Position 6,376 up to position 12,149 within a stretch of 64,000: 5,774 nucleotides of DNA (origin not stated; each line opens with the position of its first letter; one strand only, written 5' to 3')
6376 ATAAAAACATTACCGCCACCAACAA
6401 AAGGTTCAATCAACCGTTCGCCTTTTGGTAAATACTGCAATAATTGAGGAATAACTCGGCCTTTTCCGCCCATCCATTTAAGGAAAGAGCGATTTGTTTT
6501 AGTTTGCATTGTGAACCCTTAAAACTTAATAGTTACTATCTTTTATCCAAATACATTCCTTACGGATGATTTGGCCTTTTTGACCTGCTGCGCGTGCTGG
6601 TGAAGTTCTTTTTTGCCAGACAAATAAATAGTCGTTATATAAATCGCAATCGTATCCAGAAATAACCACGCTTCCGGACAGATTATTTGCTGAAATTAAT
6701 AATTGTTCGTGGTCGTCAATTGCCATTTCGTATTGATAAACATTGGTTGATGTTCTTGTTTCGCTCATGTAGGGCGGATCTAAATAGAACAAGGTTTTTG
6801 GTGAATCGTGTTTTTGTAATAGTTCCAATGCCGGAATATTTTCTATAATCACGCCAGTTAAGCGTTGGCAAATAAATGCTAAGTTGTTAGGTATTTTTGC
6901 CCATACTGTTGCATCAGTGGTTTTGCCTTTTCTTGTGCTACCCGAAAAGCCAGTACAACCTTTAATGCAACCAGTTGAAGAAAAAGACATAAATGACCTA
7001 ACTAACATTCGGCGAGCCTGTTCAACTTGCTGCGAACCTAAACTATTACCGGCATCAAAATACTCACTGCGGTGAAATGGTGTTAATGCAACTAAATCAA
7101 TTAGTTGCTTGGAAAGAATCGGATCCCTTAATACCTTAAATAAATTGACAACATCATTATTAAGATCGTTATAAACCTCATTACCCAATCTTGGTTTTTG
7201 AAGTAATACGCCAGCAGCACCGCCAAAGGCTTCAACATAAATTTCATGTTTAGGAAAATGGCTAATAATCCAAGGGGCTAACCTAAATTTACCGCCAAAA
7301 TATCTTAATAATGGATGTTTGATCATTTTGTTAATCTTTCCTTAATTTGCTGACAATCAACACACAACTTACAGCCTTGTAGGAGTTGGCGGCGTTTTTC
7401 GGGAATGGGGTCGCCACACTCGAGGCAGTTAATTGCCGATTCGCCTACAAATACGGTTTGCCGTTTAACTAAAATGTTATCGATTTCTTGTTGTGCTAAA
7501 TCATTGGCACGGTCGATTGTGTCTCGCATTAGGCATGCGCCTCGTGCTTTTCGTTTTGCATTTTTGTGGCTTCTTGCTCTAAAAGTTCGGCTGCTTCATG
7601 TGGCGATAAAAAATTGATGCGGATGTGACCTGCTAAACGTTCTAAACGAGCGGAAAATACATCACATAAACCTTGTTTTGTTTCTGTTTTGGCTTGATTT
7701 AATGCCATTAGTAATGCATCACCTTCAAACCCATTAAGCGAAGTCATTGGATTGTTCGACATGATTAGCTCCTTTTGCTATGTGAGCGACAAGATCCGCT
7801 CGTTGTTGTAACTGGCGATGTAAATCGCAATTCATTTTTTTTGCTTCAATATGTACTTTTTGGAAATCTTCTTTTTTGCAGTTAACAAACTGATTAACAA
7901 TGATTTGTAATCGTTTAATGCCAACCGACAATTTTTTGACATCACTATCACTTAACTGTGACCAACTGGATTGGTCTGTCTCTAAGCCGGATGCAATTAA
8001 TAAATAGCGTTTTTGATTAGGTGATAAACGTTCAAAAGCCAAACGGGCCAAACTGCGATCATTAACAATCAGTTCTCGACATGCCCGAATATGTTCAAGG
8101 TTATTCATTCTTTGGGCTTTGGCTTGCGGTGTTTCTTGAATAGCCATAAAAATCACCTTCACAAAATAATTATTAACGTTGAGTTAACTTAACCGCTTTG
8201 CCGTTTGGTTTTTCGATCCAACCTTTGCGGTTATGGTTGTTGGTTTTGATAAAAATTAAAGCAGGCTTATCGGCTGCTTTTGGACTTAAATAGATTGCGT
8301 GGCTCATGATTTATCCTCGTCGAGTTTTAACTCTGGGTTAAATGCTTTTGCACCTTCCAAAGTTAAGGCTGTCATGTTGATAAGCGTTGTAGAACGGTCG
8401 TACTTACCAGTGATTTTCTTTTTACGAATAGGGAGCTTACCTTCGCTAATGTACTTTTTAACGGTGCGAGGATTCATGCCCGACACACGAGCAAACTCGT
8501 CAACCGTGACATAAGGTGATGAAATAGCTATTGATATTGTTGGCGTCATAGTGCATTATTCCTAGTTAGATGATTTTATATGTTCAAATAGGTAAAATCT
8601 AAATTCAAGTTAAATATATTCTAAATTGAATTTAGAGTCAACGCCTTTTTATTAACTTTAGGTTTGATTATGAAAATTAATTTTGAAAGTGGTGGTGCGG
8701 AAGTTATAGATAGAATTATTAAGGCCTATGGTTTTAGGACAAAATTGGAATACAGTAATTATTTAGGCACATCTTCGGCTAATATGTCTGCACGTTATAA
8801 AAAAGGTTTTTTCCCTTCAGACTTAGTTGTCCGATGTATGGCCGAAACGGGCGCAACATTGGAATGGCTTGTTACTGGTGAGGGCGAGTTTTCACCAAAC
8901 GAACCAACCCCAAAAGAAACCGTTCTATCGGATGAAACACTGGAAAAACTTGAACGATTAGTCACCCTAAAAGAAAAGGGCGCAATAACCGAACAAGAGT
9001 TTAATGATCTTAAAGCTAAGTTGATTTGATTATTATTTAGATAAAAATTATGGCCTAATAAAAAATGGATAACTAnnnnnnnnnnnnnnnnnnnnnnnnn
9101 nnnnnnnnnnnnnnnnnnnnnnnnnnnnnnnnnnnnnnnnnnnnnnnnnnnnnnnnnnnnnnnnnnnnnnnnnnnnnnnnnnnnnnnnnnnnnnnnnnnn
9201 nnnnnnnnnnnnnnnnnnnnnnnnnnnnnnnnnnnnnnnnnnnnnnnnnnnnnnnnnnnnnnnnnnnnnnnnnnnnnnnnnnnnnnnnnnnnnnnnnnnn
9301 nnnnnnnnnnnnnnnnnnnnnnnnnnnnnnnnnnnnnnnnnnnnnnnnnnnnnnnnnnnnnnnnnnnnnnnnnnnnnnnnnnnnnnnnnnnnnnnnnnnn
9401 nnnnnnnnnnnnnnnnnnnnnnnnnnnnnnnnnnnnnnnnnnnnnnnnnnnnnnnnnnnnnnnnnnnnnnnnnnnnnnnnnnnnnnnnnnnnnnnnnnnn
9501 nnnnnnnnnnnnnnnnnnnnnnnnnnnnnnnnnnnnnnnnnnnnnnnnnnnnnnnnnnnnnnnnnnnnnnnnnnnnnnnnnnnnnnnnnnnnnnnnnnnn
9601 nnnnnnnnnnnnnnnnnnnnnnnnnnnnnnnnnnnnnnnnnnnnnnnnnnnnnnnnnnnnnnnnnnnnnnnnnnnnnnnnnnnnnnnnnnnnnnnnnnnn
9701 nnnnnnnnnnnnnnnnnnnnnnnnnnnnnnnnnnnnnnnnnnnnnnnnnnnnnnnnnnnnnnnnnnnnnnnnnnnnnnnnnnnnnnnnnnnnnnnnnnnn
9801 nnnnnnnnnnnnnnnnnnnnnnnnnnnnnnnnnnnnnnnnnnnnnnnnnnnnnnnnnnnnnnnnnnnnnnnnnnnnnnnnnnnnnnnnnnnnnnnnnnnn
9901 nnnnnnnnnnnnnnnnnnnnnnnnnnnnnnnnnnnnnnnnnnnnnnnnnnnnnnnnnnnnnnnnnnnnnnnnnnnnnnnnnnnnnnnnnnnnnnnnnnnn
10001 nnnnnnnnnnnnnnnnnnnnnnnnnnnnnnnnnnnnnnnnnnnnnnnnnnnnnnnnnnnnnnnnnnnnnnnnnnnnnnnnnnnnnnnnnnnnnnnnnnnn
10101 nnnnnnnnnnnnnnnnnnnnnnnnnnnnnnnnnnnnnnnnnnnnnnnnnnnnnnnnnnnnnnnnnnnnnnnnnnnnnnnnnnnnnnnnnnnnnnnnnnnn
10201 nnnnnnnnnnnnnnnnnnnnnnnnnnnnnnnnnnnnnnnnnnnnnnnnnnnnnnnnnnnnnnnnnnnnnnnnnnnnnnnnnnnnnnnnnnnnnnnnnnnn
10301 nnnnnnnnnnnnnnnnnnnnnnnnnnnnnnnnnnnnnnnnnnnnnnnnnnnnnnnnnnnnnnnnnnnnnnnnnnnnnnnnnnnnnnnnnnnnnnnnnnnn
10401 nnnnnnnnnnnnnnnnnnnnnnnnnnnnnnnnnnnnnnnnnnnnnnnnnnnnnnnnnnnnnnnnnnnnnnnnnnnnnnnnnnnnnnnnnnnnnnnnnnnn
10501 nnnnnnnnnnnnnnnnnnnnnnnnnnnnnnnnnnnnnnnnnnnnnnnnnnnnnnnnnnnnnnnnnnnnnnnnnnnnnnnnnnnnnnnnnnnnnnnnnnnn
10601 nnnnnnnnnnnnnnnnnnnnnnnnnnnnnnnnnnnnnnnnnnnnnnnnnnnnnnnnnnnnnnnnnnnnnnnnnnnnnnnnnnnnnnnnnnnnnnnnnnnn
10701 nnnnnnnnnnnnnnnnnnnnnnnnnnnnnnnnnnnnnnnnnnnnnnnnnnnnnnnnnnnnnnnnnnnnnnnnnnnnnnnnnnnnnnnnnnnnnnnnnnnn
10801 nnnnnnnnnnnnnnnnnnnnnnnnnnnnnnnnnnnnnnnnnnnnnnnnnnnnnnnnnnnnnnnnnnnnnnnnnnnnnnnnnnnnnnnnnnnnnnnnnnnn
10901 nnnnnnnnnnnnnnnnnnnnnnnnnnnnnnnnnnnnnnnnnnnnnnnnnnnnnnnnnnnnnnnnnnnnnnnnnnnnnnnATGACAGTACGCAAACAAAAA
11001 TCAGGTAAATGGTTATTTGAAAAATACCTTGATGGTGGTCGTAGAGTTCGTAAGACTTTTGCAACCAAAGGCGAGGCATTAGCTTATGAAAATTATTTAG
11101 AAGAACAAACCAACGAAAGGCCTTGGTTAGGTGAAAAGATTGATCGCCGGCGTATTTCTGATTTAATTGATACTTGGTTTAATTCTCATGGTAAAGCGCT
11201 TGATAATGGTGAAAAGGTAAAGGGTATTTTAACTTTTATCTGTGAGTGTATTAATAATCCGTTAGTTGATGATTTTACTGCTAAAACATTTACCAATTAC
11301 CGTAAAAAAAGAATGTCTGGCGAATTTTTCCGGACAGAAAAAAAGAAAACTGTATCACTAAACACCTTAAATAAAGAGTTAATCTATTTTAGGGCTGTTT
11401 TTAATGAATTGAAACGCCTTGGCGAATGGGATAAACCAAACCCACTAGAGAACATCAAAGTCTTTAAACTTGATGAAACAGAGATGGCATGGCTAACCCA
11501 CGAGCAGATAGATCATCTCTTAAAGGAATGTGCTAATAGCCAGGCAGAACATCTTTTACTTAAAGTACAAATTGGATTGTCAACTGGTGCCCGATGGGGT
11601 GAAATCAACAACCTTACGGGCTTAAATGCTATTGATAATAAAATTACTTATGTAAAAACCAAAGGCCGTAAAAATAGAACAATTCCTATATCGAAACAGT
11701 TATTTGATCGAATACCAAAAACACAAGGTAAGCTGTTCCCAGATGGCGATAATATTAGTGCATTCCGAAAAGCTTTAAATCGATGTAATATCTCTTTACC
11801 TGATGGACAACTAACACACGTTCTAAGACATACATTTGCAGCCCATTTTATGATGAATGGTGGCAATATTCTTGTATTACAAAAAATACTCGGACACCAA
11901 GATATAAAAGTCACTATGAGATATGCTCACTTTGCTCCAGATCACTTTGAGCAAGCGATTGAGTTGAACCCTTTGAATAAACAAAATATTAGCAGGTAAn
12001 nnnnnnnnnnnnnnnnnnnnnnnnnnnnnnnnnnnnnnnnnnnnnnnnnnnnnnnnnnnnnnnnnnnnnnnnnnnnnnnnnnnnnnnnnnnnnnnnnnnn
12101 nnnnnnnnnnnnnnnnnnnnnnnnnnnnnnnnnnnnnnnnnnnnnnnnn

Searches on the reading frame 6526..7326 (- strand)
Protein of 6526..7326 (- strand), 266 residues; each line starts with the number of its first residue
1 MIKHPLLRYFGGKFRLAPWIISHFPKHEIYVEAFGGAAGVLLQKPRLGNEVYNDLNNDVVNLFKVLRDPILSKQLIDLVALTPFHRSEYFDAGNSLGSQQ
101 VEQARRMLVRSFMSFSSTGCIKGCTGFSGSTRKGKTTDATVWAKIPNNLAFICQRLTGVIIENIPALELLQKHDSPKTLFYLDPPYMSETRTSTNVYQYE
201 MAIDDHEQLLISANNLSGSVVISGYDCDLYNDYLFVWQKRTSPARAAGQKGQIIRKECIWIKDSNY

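Call 7: search_protein_families(library=pfam, proteins=[window:6526-7326:-], max_evalue=0.01)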
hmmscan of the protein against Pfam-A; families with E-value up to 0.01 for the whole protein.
window:6526-7326:- (266 aa): 1 family
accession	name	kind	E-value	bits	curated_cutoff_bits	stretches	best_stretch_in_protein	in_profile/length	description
PF02086.21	MethyltransfD12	-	7e-20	72.2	22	1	9-228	1-233/253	D12 class N6 adenine-specific DNA methyltransferase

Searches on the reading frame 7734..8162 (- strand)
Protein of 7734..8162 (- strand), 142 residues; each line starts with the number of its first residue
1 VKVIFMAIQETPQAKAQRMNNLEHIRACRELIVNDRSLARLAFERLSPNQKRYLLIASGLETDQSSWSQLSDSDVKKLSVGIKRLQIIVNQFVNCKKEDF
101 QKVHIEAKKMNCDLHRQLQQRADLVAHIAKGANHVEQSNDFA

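Call 7: search_protein_families(library=pfam, proteins=[window:7734-8162:-], max_evalue=0.01)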
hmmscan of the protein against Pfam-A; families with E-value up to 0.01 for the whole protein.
window:7734-8162:- (142 aa): 0 families

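Call 68: search_protein_families(library=phrogs, proteins=[window:7734-8162:-], max_evalue=0.001)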
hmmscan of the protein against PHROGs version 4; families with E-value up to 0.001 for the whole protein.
window:7734-8162:- (142 aa): 1 family
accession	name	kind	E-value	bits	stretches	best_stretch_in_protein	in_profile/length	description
phrog_5349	-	unknown function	5.9e-06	27.5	1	13-93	33-117/132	-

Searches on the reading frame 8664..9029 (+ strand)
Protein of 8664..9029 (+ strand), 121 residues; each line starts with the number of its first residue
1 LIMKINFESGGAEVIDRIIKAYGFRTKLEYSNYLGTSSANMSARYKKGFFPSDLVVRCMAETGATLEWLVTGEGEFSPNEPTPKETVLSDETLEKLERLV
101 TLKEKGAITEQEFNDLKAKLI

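Call 68: search_protein_families(library=phrogs, proteins=[window:8664-9029:+], max_evalue=0.001)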
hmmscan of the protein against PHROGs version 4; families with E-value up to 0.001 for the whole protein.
window:8664-9029:+ (121 aa): 3 families
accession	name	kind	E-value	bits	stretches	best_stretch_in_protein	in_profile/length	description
phrog_4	-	transcription regulation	2.4e-18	67.3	1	6-112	46-152/400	transcriptional repressor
phrog_9710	-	unknown function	8.6e-10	39.6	1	13-83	16-89/95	-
phrog_2700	-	unknown function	7.2e-07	29.9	1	80-120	289-328/331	-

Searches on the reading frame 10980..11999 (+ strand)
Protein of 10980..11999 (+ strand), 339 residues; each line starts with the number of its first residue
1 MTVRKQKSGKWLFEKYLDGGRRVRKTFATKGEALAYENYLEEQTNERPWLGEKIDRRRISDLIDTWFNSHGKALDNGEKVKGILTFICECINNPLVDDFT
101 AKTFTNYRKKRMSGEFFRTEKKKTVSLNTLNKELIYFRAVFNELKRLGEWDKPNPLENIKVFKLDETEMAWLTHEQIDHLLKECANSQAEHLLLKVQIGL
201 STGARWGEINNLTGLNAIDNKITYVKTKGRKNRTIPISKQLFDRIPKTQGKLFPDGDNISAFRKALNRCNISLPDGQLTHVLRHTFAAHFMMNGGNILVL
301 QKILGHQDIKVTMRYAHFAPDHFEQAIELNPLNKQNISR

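Call 7: search_protein_families(library=pfam, proteins=[window:10980-11999:+], max_evalue=0.01)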
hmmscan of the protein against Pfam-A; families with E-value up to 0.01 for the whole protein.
window:10980-11999:+ (339 aa): 2 families
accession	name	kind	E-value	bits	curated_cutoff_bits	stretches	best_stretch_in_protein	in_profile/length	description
PF24624.1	Int_N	-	5.7e-33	114.1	27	1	55-163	1-100/100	Phage integrase, N-terminal domain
PF00589.27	Phage_integrase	-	5.1e-22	78.9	27.1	2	261-320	113-170/172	Phage integrase family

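Call 54: find_related_loci(query=window:10980-11999:+, collection=viral_contigs, flank=4000)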
Query window:10980-11999:+ (339 aa) in viral_contigs; peptide patterns used: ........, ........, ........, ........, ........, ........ (x = any residue, [..] = any of these).
436 stretches matched a pattern; 431 encode a relative of the query (tblastn E <= 1e-3); the best 80 are kept; 80 distinct loci.
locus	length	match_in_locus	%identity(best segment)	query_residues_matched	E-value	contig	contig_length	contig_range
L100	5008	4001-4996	68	1-333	7e-159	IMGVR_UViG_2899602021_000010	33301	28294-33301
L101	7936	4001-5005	67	1-335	5e-157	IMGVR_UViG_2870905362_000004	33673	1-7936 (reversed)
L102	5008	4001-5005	67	1-335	6e-157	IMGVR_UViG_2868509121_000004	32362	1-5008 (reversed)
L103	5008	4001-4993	67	1-332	5e-156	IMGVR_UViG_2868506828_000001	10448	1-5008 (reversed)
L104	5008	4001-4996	66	1-333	9e-156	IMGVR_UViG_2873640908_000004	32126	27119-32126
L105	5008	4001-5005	66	1-335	8e-156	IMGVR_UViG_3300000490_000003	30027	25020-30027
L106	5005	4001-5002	67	1-335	2e-155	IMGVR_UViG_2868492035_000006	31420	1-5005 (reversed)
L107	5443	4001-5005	66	1-335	3e-155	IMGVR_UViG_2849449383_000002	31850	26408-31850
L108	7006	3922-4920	66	1-333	9e-152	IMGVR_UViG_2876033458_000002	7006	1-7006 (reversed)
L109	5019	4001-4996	64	1-333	2e-150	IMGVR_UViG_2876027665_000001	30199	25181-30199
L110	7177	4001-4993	66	1-333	2e-149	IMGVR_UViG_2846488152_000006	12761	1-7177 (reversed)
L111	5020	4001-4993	65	1-333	2e-148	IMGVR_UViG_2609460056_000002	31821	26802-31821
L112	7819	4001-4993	66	1-333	8e-148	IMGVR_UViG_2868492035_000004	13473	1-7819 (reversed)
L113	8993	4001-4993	64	1-333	3e-146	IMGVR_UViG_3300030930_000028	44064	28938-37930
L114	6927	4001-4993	65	1-333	9e-146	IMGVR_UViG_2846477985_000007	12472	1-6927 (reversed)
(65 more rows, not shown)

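Call 99: search_dna_similar(query=window:10980-11999:+, collection=phages, mode=protein, max_rows=10)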
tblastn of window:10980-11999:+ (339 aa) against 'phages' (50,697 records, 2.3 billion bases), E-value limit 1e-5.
Records with a match: 842; places in all: 843; records where one place covers at least 80% of the query: 528.
Best place of each record, by identity: <60% 842.
By first word of the organism name: Salmonella 98; Mycobacterium 88; Klebsiella 83; Escherichia 83; Gordonia 57; Pseudomonas 56; Burkholderia 48; Yersinia 46; Vibrio 37; Bacteriophage 34; and 45 more.
By host as written in the record: - 89; Klebsiella pneumoniae 59; Gordonia terrae 3612 43; Mycobacterium smegmatis mc2 155 41; Escherichia coli 29; Yersinia pestis EV76-CN 26; Mycobacterium smegmatis mc#155 23; Ralstonia solanacearum 19; and 259 more.
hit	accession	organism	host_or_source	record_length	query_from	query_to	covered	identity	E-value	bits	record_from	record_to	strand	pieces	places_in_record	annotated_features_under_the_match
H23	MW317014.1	Kosakonia phage Kc166BP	Kosakonia cowanii CB166B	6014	1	339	100%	56.5%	4e-128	408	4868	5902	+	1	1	recombinase/integrase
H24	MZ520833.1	Salmonella phage BIS20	Salmonella enterica subsp. enterica ...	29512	1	332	98%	56.1%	1e-115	373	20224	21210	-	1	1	tyrosine recombinase | repressor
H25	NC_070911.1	Salmonella phage BIS20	Salmonella enterica subsp. enterica ...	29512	1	332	98%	56.1%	1e-115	373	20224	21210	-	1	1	integrase | transcriptional repressor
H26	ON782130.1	Salmonella phage vB_Sal_PHB48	Salmonella enterica subsp. enterica ...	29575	1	332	98%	56.1%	1e-115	373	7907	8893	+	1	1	integrase | repressor protein cI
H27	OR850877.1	Salmonella phage S.Kent 1-2-1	Salmonella enterica subsp. enterica ...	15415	1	335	99%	55.4%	2e-119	384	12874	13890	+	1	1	record has no annotation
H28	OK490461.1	Klebsiella phage Kp4882-2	Klebsiella pneumoniae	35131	1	332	98%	55.8%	1e-116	376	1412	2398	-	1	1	record has no annotation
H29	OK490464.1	Klebsiella phage Kp4884-2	Klebsiella pneumoniae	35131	1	332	98%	55.8%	1e-116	376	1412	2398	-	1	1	record has no annotation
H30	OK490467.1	Klebsiella phage Kp4885-2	Klebsiella pneumoniae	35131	1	332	98%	55.8%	1e-116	376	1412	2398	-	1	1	record has no annotation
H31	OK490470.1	Klebsiella phage Kp4886-2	Klebsiella pneumoniae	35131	1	332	98%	55.8%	1e-116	376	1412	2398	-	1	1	record has no annotation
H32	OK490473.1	Klebsiella phage Kp4887-2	Klebsiella pneumoniae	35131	1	332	98%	55.8%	1e-116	376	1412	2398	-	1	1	record has no annotation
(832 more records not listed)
